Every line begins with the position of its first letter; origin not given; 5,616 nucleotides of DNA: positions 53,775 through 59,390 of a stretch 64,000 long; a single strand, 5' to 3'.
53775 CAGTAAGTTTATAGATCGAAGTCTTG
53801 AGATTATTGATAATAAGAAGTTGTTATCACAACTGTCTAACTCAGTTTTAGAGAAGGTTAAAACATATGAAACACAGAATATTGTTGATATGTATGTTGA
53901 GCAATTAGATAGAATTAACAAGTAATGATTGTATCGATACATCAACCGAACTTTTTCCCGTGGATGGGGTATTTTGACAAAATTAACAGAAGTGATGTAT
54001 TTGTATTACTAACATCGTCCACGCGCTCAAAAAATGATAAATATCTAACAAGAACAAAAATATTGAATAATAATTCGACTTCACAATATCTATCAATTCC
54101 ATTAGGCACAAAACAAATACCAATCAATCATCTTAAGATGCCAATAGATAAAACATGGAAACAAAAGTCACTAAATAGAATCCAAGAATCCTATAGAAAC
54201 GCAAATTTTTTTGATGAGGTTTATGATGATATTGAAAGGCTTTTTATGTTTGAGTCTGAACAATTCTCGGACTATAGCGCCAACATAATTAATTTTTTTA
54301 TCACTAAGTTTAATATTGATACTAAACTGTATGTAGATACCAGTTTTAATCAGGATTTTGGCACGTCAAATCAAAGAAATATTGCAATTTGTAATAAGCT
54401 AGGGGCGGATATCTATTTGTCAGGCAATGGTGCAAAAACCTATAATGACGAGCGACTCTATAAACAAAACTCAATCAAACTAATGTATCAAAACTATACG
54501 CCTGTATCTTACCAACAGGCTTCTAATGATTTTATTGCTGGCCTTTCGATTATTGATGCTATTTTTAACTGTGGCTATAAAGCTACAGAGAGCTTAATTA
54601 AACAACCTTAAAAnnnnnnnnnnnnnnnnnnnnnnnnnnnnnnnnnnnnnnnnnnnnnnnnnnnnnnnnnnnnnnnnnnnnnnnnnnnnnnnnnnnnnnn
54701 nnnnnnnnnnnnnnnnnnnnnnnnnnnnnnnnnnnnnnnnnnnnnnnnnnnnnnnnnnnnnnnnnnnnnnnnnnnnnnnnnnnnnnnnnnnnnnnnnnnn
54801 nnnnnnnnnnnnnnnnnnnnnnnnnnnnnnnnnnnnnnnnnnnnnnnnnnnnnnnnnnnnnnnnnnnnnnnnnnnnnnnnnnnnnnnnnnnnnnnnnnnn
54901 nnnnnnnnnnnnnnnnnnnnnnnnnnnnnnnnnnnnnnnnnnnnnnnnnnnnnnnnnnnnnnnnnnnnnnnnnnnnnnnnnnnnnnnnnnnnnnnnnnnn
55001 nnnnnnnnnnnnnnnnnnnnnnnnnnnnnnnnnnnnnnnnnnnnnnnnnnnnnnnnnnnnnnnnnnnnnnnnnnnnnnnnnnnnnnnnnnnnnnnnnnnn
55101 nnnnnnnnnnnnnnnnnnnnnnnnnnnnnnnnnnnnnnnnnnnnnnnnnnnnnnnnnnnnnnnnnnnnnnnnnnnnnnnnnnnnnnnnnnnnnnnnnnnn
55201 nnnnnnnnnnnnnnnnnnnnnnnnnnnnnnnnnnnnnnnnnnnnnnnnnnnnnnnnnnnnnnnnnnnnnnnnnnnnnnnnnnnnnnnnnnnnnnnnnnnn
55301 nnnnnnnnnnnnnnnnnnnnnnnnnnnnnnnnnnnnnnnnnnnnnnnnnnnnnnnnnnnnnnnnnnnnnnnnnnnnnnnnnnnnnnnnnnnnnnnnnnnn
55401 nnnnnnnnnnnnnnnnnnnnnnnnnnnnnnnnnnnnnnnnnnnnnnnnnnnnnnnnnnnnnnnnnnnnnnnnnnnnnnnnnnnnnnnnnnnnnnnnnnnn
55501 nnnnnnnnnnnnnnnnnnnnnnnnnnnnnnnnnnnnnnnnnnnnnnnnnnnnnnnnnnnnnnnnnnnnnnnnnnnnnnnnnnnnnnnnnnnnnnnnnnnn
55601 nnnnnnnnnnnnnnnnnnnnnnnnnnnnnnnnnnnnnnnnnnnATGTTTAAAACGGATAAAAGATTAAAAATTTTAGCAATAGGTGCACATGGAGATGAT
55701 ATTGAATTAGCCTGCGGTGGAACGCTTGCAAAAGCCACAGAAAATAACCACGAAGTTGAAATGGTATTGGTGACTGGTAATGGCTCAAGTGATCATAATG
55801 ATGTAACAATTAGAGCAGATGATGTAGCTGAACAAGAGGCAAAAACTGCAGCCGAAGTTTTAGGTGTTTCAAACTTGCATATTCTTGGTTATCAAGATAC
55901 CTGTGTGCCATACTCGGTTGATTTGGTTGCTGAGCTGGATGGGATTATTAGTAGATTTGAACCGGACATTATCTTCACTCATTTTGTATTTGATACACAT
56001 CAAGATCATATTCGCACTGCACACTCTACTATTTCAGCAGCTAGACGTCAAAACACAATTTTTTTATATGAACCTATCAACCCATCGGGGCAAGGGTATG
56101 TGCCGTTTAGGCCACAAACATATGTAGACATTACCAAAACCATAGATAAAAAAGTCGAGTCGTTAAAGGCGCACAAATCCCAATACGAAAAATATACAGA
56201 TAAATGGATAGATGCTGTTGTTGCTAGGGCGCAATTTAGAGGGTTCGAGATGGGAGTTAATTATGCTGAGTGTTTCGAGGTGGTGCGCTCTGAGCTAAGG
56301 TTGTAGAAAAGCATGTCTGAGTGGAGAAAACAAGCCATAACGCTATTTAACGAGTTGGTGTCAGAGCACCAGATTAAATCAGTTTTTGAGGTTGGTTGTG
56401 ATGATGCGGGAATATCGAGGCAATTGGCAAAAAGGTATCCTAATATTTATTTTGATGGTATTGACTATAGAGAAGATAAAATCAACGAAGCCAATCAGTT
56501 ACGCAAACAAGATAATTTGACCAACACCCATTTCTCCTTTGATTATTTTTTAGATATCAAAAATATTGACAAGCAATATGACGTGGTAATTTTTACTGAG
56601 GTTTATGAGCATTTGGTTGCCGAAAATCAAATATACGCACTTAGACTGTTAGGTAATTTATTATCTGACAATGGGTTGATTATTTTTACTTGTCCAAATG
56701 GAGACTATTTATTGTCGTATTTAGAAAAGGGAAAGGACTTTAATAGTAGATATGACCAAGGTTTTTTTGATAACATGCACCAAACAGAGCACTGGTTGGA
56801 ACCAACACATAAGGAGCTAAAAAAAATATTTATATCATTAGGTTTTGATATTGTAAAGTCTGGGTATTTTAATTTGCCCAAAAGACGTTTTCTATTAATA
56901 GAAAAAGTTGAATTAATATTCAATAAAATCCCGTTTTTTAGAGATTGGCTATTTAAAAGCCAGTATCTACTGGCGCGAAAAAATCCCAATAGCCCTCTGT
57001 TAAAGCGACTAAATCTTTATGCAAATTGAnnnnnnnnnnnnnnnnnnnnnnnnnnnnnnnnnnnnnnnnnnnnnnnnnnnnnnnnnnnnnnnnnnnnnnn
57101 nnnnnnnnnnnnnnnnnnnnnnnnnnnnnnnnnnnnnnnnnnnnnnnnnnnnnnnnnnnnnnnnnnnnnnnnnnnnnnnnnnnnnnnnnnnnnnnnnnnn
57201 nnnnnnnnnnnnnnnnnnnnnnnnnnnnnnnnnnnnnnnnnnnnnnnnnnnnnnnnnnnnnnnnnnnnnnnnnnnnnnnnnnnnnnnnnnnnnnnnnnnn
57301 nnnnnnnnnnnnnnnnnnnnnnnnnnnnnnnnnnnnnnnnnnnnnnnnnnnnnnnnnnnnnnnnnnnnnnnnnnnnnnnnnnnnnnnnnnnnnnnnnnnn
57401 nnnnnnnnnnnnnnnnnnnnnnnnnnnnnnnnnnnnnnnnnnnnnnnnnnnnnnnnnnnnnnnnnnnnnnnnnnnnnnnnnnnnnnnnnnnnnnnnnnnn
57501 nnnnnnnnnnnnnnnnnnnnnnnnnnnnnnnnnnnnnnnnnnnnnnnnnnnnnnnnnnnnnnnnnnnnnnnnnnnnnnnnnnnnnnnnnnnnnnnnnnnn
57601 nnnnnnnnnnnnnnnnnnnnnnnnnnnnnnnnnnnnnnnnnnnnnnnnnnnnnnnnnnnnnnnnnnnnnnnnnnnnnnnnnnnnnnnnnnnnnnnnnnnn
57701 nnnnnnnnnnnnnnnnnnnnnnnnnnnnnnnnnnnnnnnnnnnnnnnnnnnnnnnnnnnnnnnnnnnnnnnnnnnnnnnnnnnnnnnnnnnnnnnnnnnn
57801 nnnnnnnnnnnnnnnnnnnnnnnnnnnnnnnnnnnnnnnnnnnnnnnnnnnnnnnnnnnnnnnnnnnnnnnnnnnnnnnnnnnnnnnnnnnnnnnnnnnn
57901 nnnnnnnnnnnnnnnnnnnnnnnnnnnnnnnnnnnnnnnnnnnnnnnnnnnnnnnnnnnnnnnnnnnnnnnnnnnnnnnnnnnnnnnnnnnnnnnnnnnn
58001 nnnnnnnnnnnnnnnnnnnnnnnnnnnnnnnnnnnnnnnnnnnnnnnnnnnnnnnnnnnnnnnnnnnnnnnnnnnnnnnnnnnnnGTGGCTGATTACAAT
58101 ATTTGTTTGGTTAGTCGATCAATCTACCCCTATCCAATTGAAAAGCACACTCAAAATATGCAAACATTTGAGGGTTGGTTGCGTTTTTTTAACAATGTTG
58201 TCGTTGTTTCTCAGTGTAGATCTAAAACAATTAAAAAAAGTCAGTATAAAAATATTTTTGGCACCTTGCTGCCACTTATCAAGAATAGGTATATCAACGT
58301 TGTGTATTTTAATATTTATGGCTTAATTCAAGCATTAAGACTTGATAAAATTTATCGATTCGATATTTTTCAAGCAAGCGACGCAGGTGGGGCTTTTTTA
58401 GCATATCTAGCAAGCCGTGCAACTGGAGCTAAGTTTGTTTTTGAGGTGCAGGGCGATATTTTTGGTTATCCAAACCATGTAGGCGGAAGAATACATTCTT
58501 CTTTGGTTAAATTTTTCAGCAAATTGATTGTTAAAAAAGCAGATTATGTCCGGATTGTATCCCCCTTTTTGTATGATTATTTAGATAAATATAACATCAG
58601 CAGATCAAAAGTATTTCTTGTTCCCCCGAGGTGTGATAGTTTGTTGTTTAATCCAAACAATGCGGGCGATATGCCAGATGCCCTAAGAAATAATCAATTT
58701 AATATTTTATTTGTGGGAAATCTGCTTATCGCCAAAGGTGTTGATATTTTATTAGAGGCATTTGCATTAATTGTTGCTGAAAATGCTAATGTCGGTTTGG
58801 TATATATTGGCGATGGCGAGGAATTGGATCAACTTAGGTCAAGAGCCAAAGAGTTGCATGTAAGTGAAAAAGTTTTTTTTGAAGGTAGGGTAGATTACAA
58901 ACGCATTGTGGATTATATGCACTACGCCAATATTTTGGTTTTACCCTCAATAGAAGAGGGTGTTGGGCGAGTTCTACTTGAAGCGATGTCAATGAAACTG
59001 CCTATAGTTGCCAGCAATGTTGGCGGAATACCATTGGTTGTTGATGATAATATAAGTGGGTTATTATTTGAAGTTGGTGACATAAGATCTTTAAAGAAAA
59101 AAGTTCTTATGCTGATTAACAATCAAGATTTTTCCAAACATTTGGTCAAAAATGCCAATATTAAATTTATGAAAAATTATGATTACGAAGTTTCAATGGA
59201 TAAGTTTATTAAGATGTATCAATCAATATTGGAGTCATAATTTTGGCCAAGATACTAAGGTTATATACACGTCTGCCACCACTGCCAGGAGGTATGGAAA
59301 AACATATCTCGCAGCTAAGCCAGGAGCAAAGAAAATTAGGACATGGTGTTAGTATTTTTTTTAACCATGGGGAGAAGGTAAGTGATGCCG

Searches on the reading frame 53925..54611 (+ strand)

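Call 19: search_protein_families(library=pfam, proteins=[window:53925-54611:+], max_evalue=0.001)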
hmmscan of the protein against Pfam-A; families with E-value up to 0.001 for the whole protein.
window:53925-54611:+ (228 aa): 1 family
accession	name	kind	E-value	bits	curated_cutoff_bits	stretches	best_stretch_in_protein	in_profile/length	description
PF08889.16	WbqC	-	7.3e-54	183.3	21.3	1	7-221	1-216/218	WbqC-like protein family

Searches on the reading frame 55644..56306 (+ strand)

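Call 19: search_protein_families(library=pfam, proteins=[window:55644-56306:+], max_evalue=0.001)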
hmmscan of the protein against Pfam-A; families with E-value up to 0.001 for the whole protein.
window:55644-56306:+ (220 aa): 1 family
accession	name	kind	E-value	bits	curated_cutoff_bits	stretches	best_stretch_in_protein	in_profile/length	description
PF02585.22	PIG-L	-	2.5e-25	89.9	28.2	1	11-132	1-128/129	GlcNAc-PI de-N-acetylase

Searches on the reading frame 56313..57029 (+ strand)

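Call 19: search_protein_families(library=pfam, proteins=[window:56313-57029:+], max_evalue=0.001)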
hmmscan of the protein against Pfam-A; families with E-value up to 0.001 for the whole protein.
window:56313-57029:+ (238 aa): 5 families
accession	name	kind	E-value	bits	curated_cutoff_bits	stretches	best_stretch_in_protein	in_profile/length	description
PF13847.12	Methyltransf_31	-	1.5e-12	47.8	27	1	22-131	5-115/145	Methyltransferase domain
PF08242.18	Methyltransf_12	-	3e-11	44.4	30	1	26-123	2-98/98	Methyltransferase domain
PF13489.12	Methyltransf_23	-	1.7e-10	41.3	27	1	20-182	22-163/164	Methyltransferase domain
PF13649.12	Methyltransf_25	-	1.3e-08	35.8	27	1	24-121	1-97/97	Methyltransferase domain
PF08241.18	Methyltransf_11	-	6.3e-05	24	21.2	1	26-125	2-95/95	Methyltransferase domain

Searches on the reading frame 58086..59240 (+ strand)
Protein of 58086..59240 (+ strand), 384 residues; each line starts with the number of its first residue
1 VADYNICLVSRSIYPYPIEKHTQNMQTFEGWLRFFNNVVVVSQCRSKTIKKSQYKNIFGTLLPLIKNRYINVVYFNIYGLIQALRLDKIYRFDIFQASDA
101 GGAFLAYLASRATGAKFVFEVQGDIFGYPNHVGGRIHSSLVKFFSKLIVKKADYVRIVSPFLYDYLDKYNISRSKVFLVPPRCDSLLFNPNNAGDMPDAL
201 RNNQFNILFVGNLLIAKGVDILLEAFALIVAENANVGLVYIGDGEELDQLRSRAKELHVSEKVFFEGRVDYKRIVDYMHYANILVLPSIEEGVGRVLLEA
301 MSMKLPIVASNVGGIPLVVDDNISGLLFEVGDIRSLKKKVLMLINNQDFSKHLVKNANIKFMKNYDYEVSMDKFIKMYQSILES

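Call 19: search_protein_families(library=pfam, proteins=[window:58086-59240:+], max_evalue=0.001)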
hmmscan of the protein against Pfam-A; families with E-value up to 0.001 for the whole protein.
window:58086-59240:+ (384 aa): 5 families
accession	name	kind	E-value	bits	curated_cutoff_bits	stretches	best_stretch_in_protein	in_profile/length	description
PF00534.26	Glycos_transf_1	-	1.8e-40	138.7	26.4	1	201-357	12-169/172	Glycosyl transferases group 1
PF13692.12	Glyco_trans_1_4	-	2.1e-34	119.3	27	1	205-346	2-142/142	Glycosyl transferases group 1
PF20706.3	GT4-conflict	-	1.9e-10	40.8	26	1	148-324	143-325/385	Family 4 Glycosyltransferase in conflict systems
PF13439.12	Glyco_transf_4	-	2.1e-09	38.1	28.5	1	37-181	21-164/170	Glycosyltransferase Family 4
PF13579.12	Glyco_trans_4_4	-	2.5e-08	34.8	29.7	1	89-181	69-157/158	Glycosyl transferase 4-like domain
